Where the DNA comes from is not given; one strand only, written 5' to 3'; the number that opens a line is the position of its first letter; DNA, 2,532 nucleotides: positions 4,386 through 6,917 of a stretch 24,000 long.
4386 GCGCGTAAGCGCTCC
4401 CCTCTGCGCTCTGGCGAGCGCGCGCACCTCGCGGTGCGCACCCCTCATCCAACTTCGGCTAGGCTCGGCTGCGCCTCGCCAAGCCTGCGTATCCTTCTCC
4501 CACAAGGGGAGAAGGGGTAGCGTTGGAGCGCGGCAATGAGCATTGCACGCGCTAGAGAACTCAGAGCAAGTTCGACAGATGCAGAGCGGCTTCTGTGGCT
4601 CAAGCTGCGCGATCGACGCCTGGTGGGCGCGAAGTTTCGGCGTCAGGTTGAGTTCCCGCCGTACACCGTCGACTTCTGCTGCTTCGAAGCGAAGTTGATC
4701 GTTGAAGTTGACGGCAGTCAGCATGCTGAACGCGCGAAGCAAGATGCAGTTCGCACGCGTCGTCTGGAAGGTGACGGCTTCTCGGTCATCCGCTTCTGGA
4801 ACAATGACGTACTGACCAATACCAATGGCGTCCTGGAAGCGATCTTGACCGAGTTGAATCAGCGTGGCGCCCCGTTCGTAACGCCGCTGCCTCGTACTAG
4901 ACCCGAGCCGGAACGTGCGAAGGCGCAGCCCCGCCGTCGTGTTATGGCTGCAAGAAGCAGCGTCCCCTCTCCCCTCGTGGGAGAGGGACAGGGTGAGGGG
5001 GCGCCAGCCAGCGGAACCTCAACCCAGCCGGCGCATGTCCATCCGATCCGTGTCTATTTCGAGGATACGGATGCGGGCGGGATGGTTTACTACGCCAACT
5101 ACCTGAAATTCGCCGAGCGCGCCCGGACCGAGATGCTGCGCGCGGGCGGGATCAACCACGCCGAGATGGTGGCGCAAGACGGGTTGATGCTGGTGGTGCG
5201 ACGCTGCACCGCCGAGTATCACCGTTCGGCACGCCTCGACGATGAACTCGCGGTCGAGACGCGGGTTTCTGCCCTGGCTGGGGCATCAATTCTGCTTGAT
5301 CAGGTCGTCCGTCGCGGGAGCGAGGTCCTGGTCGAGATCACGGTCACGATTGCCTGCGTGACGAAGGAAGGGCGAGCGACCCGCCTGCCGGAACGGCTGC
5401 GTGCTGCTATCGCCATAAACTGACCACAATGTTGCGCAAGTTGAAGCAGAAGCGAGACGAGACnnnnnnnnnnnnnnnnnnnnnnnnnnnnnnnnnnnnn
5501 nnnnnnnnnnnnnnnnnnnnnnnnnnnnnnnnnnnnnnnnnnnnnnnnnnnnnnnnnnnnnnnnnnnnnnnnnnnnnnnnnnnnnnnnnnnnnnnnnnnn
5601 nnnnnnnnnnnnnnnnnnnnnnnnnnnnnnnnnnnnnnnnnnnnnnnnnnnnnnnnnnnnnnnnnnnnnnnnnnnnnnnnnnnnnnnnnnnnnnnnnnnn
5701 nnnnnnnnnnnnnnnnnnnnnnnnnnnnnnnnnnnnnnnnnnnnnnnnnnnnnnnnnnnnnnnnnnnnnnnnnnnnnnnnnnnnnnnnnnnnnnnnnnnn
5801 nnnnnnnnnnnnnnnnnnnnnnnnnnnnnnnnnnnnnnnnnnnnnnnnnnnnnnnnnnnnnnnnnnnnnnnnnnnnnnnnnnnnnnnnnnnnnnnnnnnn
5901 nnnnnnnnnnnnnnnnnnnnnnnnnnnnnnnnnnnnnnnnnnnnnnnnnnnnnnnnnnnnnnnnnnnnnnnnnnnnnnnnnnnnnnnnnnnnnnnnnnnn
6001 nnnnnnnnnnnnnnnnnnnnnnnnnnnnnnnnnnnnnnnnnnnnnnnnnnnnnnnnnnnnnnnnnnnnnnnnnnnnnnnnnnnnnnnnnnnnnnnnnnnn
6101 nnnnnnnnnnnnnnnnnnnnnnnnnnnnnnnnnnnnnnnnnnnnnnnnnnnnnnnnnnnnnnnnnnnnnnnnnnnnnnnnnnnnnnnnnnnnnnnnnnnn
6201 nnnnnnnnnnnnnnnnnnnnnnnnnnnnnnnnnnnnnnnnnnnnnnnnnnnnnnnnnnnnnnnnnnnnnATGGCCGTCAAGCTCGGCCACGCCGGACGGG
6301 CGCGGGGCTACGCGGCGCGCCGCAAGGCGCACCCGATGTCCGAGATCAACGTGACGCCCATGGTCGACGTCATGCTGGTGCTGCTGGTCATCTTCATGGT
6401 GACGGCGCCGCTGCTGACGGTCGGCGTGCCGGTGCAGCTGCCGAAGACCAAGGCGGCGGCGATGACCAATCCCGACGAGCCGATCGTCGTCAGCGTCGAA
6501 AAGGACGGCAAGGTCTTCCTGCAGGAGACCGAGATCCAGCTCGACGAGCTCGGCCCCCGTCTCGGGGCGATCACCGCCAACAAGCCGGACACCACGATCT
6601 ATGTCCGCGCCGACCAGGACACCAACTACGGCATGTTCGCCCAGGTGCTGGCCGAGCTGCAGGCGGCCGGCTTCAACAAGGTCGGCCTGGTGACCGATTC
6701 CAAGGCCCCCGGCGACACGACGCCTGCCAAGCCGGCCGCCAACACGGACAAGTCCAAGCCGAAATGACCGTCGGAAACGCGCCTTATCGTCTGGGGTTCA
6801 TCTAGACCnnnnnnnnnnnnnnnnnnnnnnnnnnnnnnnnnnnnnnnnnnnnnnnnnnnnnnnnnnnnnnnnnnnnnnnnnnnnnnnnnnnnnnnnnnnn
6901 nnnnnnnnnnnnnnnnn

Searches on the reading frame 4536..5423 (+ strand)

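Call 22: search_protein_families(library=pfam, proteins=[window:4536-5423:+], max_evalue=0.001)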
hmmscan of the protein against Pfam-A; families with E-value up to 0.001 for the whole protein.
window:4536-5423:+ (295 aa): 4 families
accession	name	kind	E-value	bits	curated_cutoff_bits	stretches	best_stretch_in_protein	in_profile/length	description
PF04480.18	DUF559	-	6e-40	135.9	20.6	1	4-107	5-108/109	Protein of unknown function (DUF559)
PF13279.12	4HBT_2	-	1.7e-14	54.8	25.5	1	175-292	3-122/122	Thioesterase-like superfamily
PF03061.28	4HBT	-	8e-13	49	20.6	1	181-265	1-77/79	Thioesterase superfamily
PF18741.7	MTES_1575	-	1.9e-07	31.5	38.2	1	31-107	13-96/96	REase_MTES_1575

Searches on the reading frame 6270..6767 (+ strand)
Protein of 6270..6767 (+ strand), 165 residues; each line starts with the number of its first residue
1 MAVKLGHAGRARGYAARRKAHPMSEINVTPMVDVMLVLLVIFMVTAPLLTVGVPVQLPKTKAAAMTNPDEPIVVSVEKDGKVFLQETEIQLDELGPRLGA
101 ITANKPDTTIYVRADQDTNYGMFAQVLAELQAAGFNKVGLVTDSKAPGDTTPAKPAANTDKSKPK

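Call 22: search_protein_families(library=pfam, proteins=[window:6270-6767:+], max_evalue=0.001)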
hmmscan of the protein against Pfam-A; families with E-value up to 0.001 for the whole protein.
window:6270-6767:+ (165 aa): 2 families
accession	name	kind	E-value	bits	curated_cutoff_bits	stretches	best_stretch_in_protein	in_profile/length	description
PF02472.21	ExbD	-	3.4e-33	114.9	25.4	1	23-143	5-126/128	Biopolymer transport protein ExbD/TolR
PF09919.14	DUF2149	-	0.00026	21.7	27.1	1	28-112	4-90/92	Uncharacterized conserved protein (DUF2149)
